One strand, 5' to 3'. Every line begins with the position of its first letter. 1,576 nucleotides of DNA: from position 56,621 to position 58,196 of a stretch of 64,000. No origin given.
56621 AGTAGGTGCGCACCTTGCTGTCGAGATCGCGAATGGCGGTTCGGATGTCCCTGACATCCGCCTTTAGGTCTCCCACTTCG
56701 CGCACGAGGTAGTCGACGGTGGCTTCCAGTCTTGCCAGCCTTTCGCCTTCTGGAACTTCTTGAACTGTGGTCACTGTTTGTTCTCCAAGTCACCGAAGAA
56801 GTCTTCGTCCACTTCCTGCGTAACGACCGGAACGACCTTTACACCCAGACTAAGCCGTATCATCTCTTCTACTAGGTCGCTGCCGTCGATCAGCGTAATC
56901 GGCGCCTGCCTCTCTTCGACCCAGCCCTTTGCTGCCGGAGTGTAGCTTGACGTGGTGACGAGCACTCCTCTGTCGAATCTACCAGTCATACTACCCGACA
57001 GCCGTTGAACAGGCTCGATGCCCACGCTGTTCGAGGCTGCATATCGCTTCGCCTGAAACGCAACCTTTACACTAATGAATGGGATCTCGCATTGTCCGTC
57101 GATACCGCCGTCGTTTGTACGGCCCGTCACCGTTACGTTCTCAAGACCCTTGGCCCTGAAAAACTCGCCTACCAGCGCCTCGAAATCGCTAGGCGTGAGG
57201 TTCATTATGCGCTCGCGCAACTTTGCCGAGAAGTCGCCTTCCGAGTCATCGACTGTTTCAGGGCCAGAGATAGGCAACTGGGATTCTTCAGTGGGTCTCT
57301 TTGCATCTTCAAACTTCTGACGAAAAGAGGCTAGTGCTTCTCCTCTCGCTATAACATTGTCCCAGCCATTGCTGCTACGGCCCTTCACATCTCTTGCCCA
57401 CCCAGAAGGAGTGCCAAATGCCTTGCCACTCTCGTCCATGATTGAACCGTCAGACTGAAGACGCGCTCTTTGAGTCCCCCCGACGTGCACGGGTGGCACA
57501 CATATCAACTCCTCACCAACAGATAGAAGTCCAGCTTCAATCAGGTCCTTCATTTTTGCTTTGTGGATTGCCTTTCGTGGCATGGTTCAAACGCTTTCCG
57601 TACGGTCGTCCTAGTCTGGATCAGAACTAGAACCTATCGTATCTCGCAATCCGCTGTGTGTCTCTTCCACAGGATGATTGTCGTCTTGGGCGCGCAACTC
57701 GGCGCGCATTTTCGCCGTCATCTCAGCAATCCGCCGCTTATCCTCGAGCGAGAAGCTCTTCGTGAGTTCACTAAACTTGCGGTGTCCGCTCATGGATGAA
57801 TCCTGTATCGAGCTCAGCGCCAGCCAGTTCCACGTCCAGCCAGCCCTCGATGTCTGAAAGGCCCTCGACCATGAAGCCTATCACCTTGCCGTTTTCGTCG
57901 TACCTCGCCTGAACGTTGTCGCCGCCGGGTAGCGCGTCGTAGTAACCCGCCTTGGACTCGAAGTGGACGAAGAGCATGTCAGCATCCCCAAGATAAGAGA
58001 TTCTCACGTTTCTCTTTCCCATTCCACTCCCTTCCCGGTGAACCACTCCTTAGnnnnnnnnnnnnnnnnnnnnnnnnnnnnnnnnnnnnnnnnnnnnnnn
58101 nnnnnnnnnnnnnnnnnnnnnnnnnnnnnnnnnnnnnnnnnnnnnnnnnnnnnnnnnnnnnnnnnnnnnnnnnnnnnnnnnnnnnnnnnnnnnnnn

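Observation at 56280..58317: Accessory islet inserted inside the ilv-leu operon: Mrr-like nuclease with a putative modified-DNA reader domain, DUF2283 and small ORFs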

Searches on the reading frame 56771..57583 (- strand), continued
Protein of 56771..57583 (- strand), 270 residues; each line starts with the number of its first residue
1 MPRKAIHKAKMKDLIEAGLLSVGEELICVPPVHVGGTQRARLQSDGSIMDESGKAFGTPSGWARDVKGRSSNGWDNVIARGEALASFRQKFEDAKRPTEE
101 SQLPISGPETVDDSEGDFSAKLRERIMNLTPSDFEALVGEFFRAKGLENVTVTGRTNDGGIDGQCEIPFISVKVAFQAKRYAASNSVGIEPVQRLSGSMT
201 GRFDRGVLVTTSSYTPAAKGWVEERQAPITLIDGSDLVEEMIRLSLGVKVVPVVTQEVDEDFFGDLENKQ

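Call 67: fold_search(model_id=the predicted structure, library=pdb)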
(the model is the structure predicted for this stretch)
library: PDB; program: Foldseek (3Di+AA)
matches with E <= 10: 684; with E <= 0.001: 11
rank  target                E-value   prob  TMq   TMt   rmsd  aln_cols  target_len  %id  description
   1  4f0q_D                8.0e-09  1.00  0.40  0.25  22.9       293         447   17  MspJI Restriction Endonuclease - P21 Form (released 2012-08-08)
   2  4oc8_A                5.3e-08  1.00  0.40  0.29  16.8       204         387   24  DNA modification-dependent restriction endonuclease AspBHI (released 2014-03-19)
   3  4f0p_C                1.8e-07  1.00  0.40  0.25  26.0       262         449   20  MspJI Restriction Endonuclease - P31 Form (released 2012-08-08)
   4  4f0p_A                2.1e-07  1.00  0.37  0.24  19.3       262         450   17  MspJI Restriction Endonuclease - P31 Form (released 2012-08-08)
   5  4f0p_B                2.2e-07  1.00  0.39  0.25  21.7       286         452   16  MspJI Restriction Endonuclease - P31 Form (released 2012-08-08)
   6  7ydw_B                1.1e-05  1.00  0.30  0.79   2.4        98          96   26  Crystal structure of the MPND-DNA complex (released 2023-02-15)
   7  5gkj_B                1.7e-04  0.99  0.26  0.30  18.7       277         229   12  Structure of EndoMS in apo form (released 2016-11-02)
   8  5gke_A                3.6e-04  0.93  0.24  0.26  19.0       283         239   13  Structure of EndoMS-dsDNA1 complex (released 2016-11-02)
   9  2vld_A                4.1e-04  0.92  0.23  0.26  17.0       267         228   15  crystal structure of a repair endonuclease from Pyrococcus abyssi (released 2009-05-19)
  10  2vld_B                4.4e-04  0.90  0.23  0.27  16.5       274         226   14  crystal structure of a repair endonuclease from Pyrococcus abyssi (released 2009-05-19)
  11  1y88                  6.0e-04  1.00  0.30  0.43  14.8       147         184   16  Crystal Structure of Protein of Unknown Function AF1548 (released 2004-12-21)
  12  9ja1_E                1.6e-03  1.00  0.28  0.34  13.6       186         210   12  The RNA polymerase II elongation complex from Saccharomyces cerevisiae (released 2024-09-04)
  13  1i50_E                2.9e-03  0.99  0.29  0.35  13.4       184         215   12  RNA POLYMERASE II CRYSTAL FORM II AT 2.8 A RESOLUTION (released 2001-04-23)
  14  1dzf                  3.8e-03  0.99  0.28  0.34  12.4       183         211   13  RPB5 from S.cerevisiae (released 2000-06-09)
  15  5xog_E                5.1e-03  0.99  0.28  0.34  13.1       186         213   13  RNA Polymerase II elongation complex bound with Spt5 KOW5 and Elf1 (released 2017-08-16)
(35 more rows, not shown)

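Call 70: search_protein_families(library=pfam, proteins=[P0016, P0014, P0029, L010:9711-10010:+, L009:7333-7602:+], max_evalue=0.1)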
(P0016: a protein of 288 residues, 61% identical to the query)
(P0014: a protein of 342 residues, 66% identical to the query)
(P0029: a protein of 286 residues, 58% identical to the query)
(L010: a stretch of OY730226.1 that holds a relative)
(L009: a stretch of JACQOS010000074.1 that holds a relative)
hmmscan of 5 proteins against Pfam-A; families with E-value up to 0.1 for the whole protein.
P0016 (288 aa): 3 families
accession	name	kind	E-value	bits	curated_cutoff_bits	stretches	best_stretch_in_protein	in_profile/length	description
PF04471.18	Mrr_cat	-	2.6e-28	98.9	21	1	145-258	2-114/115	Restriction endonuclease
PF22722.2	NA-iREase1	-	7.3e-09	36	27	1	154-256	3-105/106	NACHT-associated inactive Restriction Endonuclease 1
PF13156.12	Mrr_cat_2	-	0.046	14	22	1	188-259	41-114/127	Restriction endonuclease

P0014 (342 aa): 6 families
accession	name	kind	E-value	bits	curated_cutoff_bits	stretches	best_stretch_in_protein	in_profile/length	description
PF04471.18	Mrr_cat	-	1.3e-26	93.4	21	1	200-312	2-113/115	Restriction endonuclease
PF22722.2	NA-iREase1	-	7.4e-07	29.6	27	1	224-311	17-105/106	NACHT-associated inactive Restriction Endonuclease 1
PF13156.12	Mrr_cat_2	-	0.0015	18.8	22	1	229-316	27-116/127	Restriction endonuclease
PF14338.12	Mrr_N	-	0.0071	16.9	29.5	1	25-98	4-78/87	Mrr N-terminal domain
PF14389.11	Lzipper-MIP1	-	0.058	14.2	32.2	0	143-184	2-44/84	Leucine-zipper of ternary complex factor MIP1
PF04977.20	DivIC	-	0.086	13.1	28.9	0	149-178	21-50/80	Septum formation initiator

P0029 (286 aa): 3 families
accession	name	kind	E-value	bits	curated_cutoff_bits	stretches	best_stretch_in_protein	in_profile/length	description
PF04471.18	Mrr_cat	-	2.4e-28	99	21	1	143-256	2-114/115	Restriction endonuclease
PF22722.2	NA-iREase1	-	9.6e-05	22.8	27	1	150-253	1-104/106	NACHT-associated inactive Restriction Endonuclease 1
PF13156.12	Mrr_cat_2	-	0.042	14.2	22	1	187-258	42-115/127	Restriction endonuclease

L010:9711-10010:+ (99 aa): 1 family
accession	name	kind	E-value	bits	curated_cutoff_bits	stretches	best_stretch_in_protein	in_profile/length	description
PF05973.20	Gp49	-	1e-11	45.1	23.9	1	13-85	2-70/90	Phage derived protein Gp49-like (DUF891)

L009:7333-7602:+ (89 aa): 4 families
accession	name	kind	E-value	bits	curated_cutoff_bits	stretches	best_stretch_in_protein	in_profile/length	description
PF01541.30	GIY-YIG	-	7.5e-18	65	22.6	1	3-74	2-76/78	GIY-YIG catalytic domain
PF10544.15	T5orf172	-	0.0018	19.2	20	1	5-67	3-64/101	T5orf172 domain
PF10799.13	YliH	-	0.0033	17.7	20.4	1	32-89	18-76/126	Biofilm formation protein (YliH/bssR)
PF14417.12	MEDS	-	0.026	14.8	29.8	1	20-83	40-100/161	MEDS: MEthanogen/methylotroph, DcmR Sensory domain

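Call 79: search_protein_families(library=pfam, proteins=[L008:5825-7240:+, L008:7458-9599:+, L008:10888-11277:+, L008:11274-11717:+, L008:12001-13242:-, L007:134-1459:+, L007:2971-3342:+, L007:3361-4263:-, L015:9163-9792:+, L015:11045-12481:+], max_evalue=0.001)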
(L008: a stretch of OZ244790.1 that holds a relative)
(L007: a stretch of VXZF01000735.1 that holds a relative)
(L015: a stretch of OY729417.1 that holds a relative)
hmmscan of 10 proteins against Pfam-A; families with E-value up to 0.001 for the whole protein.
L008:5825-7240:+ (471 aa): 10 families
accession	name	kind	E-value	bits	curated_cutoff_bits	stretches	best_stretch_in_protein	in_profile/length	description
PF07992.20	Pyr_redox_2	-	3.6e-57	194.5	26.1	1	5-326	2-291/291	Pyridine nucleotide-disulphide oxidoreductase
PF02852.28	Pyr_redox_dim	-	7.3e-36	123.2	25.3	1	346-455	1-110/110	Pyridine nucleotide-disulphide oxidoreductase, dimerisation domain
PF00070.33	Pyr_redox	-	6e-18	65.6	22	1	176-252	2-80/82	Pyridine nucleotide-disulphide oxidoreductase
PF01134.28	GIDA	-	2.4e-07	30.6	22.1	1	6-65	2-58/391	Glucose inhibited division protein A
PF12831.13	FAD_oxidored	-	5e-07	29.8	27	1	6-42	2-38/416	FAD dependent oxidoreductase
PF13434.12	Lys_Orn_oxgnase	-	3.8e-06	26.7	21.3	1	118-189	130-204/339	L-lysine 6-monooxygenase/L-ornithine 5-monooxygenase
PF13450.12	NAD_binding_8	-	8.4e-06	26.4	21.9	1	8-42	1-35/68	NAD(P)-binding Rossmann-like domain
PF01262.27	AlaDh_PNT_C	-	0.00019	21.3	23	0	163-204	17-59/214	Alanine dehydrogenase/PNT, C-terminal domain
PF13738.12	Pyr_redox_3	-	0.00023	20.9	30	0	131-309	120-303/305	Pyridine nucleotide-disulphide oxidoreductase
PF03486.20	HI0933_like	-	0.00056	19.9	50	0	5-39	2-36/244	HI0933-like protein Rossmann domain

L008:7458-9599:+ (713 aa): 15 families
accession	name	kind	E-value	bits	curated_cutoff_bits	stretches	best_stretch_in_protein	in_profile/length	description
PF01464.25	SLT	-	6.8e-26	90.6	21.3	1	561-680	3-113/117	Transglycosylase SLT domain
PF13174.12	TPR_6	-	2.8e-20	71.9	26.3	0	304-334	2-32/33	Tetratricopeptide repeat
PF13428.12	TPR_14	-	4.5e-17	61.3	23.5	1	154-191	5-42/44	Tetratricopeptide repeat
PF07719.23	TPR_2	-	6.6e-14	51.2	27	0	269-296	1-28/34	Tetratricopeptide repeat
PF13432.12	TPR_16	-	2.2e-12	47.6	32.7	1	236-294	1-56/65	Tetratricopeptide repeat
PF12895.13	ANAPC3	-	1.7e-11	44.6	27.2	0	267-325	21-79/82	Anaphase-promoting complex, cyclosome, subunit 3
PF13424.12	TPR_12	-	3e-10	40.6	30.1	0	232-296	3-72/77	Tetratricopeptide repeat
PF13181.12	TPR_8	-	5e-09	36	25.7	0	269-294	1-26/34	Tetratricopeptide repeat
PF00515.34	TPR_1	-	1.3e-07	31.5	27.8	0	383-402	8-27/34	Tetratricopeptide repeat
PF13525.12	YfiO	-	1.5e-07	31.8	25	1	232-341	42-129/203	Outer membrane lipoprotein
PF13176.12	TPR_7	-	5.7e-07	29.6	27.9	0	155-184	4-33/36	Tetratricopeptide repeat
PF09976.15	TPR_21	-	1.1e-06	29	25.5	1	302-444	39-177/193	Tetratricopeptide repeat-like domain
PF14559.12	TPR_19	-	3e-06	27.9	25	0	128-191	6-66/68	Tetratricopeptide repeat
PF24575.1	TPR_Slam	-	1.7e-05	25.6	35.2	0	329-398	35-103/104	Surface lipoprotein assembly modifier, N-terminal TPR repeats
PF17004.11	SRP_TPR_like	-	0.00024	21.6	35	0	233-277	39-82/109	Putative TPR-like repeat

L008:10888-11277:+ (129 aa): 0 families

L008:11274-11717:+ (147 aa): 0 families

L008:12001-13242:- (413 aa): 0 families

L007:134-1459:+ (441 aa): 10 families
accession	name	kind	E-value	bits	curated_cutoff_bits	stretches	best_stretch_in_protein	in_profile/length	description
PF01464.25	SLT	-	3.4e-26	91.6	21.3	1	289-408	3-113/117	Transglycosylase SLT domain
PF13174.12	TPR_6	-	4.4e-16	58.8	26.3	1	31-61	2-32/33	Tetratricopeptide repeat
PF13428.12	TPR_14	-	1.1e-09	38.5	23.5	0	2-36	7-42/44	Tetratricopeptide repeat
PF07719.23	TPR_2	-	3.5e-08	33.4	27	0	109-131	7-29/34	Tetratricopeptide repeat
PF13432.12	TPR_16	-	4.1e-06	27.6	32.7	1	1-61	2-63/65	Tetratricopeptide repeat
PF12895.13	ANAPC3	-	0.00016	22.3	27.2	0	81-165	4-81/82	Anaphase-promoting complex, cyclosome, subunit 3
PF13424.12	TPR_12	-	0.0002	22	30.1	0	108-170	8-75/77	Tetratricopeptide repeat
PF13176.12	TPR_7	-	0.00041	20.7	27.9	0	2-21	5-24/36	Tetratricopeptide repeat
PF13181.12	TPR_8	-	0.00047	20.6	25.7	0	141-166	2-27/34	Tetratricopeptide repeat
PF09976.15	TPR_21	-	0.00093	19.4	25.5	0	29-171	39-177/193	Tetratricopeptide repeat-like domain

L007:2971-3342:+ (123 aa): 0 families

L007:3361-4263:- (300 aa): 1 family
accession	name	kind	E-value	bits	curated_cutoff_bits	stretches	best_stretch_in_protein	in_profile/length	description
PF04018.18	VCA0040-like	-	1.4e-84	283.9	26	1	25-260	1-236/246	Undecaprenyl phosphate translocase-like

L015:9163-9792:+ (209 aa): 1 family
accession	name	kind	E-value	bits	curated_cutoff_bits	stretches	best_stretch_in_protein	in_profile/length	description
PF01936.24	NYN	-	7.9e-09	36.6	24.2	1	4-152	2-128/145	NYN domain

L015:11045-12481:+ (478 aa): 2 families
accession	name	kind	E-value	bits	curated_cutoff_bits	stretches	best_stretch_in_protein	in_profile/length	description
PF00206.25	Lyase_1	-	1.3e-99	334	27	1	20-350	1-312/312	Lyase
PF10415.14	FumaraseC_C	-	4.8e-22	78.6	32.5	1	415-468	1-54/54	Fumarase C C-terminus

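Call 89: search_dna_similar(query=window:56771-57583:-, collection=plasmids, mode=protein, max_rows=12)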
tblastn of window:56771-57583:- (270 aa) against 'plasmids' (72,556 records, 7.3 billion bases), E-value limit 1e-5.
Records with a match: 85; places in all: 89; records where one place covers at least 80% of the query: 0.
Best place of each record, by identity: <60% 85.
By first word of the organism name: Leuconostoc 6; Limosilactobacillus 5; Lactobacillus 4; Priestia 4; Methylobacterium 4; Pseudoalteromonas 4; Streptomyces 4; Roseomonas 4; Bacillus 3; Vibrio 3; and 35 more.
By predicted mobility (MOB-suite, as given by PLSDB): non-mobilizable 56; mobilizable 23; conjugative 6.
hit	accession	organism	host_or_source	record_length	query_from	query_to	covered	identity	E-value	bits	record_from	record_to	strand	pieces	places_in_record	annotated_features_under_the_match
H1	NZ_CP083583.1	Kovacikia minuta CCNUW1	cell culture,fresh water lake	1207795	62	268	77%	35.6%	8e-20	96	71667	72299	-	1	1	record has no annotation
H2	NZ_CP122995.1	Mycolicibacterium aubagnense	wall sediment of Poderosa mine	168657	62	263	75%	32.7%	4e-14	79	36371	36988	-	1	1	restriction endonuclease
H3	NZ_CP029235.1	Sinorhizobium fredii CCBAU 45436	Glycine max,cell culture,plant root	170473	92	265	64%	34.4%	2e-12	97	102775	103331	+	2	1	none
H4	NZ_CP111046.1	Chondrinema litorale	Seaweed,red alga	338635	67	263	73%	29.3%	4e-15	82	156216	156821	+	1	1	restriction endonuclease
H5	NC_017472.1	Lactobacillus amylovorus GRL1118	pig,ileum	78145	92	267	65%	32.5%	9e-10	66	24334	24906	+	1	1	restriction endonuclease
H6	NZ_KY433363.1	Proteus mirabilis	-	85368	96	263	62%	33.5%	3e-14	79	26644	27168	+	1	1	restriction endonuclease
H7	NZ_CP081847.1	Enterococcus raffinosus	Homo sapiens,feces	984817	82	263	67%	30.7%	2e-16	86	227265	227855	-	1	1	restriction endonuclease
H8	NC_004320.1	Corynebacterium efficiens YS-314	-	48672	92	263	64%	32.2%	8e-14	78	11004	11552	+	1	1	restriction endonuclease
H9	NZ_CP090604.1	Lactobacillus amylovorus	cell culture,pig small intestine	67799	105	267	60%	33.7%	4e-9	64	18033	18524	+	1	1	restriction endonuclease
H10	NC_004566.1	Limosilactobacillus fermentum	-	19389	109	265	58%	34.8%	1e-14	81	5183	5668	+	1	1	restriction endonuclease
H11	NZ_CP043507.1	Acetobacter vaccinii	cell culture,blue berry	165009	120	265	54%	37.0%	8e-15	81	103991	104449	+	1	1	restriction endonuclease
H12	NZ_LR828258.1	Xanthomonas hortorum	Lactuca sp.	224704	94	238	54%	36.4%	5e-12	73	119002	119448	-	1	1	restriction endonuclease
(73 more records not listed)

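Call 90: search_dna_similar(query=window:56771-57583:-, collection=phages, mode=protein, max_rows=12)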
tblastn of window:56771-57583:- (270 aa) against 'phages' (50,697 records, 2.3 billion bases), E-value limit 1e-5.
Records with a match: 2; places in all: 2; records where one place covers at least 80% of the query: 0.
Best place of each record, by identity: <60% 2.
By first word of the organism name: Salmonella 1; Bacteriophage 1.
By host as written in the record: Homo sapiens 1; - 1.
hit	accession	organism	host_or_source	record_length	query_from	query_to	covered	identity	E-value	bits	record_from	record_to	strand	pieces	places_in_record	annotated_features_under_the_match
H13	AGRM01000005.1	Salmonella enterica subsp. houtenae str. ATCC BAA-1581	Homo sapiens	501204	122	267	54%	33.1%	3e-12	72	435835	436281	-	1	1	restriction endonuclease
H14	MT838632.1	Bacteriophage sp.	human fecal samples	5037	134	256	46%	32.8%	2e-8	61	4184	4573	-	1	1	record has no annotation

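Call 92: find_related_loci(query=A1, collection=viral_contigs, flank=5000)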
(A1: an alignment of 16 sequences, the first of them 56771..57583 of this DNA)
Query A1 (270 aa) in viral_contigs; peptide patterns used: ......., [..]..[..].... (x = any residue, [..] = any of these).
35 stretches matched a pattern, but none encodes a relative of the query by tblastn (E <= 1e-3).

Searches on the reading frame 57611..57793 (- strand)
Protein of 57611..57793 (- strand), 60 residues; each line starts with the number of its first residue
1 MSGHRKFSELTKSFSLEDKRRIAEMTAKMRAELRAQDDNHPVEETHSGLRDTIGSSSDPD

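Call 3: search_protein_families(library=pfam, proteins=[window:57611-57793:-], max_evalue=1)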
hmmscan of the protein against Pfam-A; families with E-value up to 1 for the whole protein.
window:57611-57793:- (60 aa): 2 families
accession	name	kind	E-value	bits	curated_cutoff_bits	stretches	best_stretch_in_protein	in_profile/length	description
PF15437.11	PGBA_C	-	0.035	14.9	25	1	9-38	28-57/84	Plasminogen-binding protein pgbA C-terminal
PF08938.16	HBS1_N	-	0.046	14.5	26.4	1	13-42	17-45/78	HBS1 N-terminus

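Call 4: search_protein_families(library=padloc, proteins=[window:57611-57793:-], max_evalue=1)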
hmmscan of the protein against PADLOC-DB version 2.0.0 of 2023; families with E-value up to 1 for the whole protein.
window:57611-57793:- (60 aa): 0 families

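Call 5: search_protein_families(library=ncbifam, proteins=[window:57611-57793:-], max_evalue=1)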
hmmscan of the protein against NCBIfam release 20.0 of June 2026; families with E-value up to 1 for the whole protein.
window:57611-57793:- (60 aa): 0 families

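Call 34: search_protein_families(library=phrogs, proteins=[window:57611-57793:-], max_evalue=1)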
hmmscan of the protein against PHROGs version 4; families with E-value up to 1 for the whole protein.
window:57611-57793:- (60 aa): 1 family
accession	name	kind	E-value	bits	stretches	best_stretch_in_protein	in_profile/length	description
phrog_35476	-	unknown function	0.026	15.6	1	17-33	3-19/45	-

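Call 73: find_homologous_proteins(query=window:57611-57793:-, max_evalue=0.01)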
Query window:57611-57793:- (60 aa): 1 proteins with E <= 0.01 among 1 candidates.
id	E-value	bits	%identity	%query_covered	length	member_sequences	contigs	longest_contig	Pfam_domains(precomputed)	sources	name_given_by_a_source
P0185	4.1e-31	123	100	100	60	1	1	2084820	-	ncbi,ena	-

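Call 74: find_encoding_contigs(protein=P0185, flank=10000, max_places=3)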
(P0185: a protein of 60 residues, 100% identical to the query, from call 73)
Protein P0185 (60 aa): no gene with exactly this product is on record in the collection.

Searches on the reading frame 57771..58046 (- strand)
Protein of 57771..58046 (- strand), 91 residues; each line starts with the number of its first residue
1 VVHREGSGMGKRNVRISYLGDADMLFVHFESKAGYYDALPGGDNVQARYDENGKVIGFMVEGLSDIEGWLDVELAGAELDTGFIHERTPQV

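Call 3: search_protein_families(library=pfam, proteins=[window:57771-58046:-], max_evalue=1)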
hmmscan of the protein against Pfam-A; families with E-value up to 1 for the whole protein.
window:57771-58046:- (91 aa): 1 family
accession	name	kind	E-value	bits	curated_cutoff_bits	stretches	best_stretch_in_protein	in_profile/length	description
PF10049.14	DUF2283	-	3.3e-07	30.8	23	1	16-63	2-48/49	Protein of unknown function (DUF2283)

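Call 4: search_protein_families(library=padloc, proteins=[window:57771-58046:-], max_evalue=1)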
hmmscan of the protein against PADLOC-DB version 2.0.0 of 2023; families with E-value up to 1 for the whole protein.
window:57771-58046:- (91 aa): 0 families

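Call 5: search_protein_families(library=ncbifam, proteins=[window:57771-58046:-], max_evalue=1)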
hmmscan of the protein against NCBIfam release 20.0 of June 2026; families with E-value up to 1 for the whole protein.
window:57771-58046:- (91 aa): 0 families

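Call 34: search_protein_families(library=phrogs, proteins=[window:57771-58046:-], max_evalue=1)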
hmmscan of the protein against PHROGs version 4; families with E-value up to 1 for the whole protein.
window:57771-58046:- (91 aa): 1 family
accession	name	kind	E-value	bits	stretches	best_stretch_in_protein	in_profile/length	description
phrog_15369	-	unknown function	0.14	12.2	1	36-81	207-252/346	-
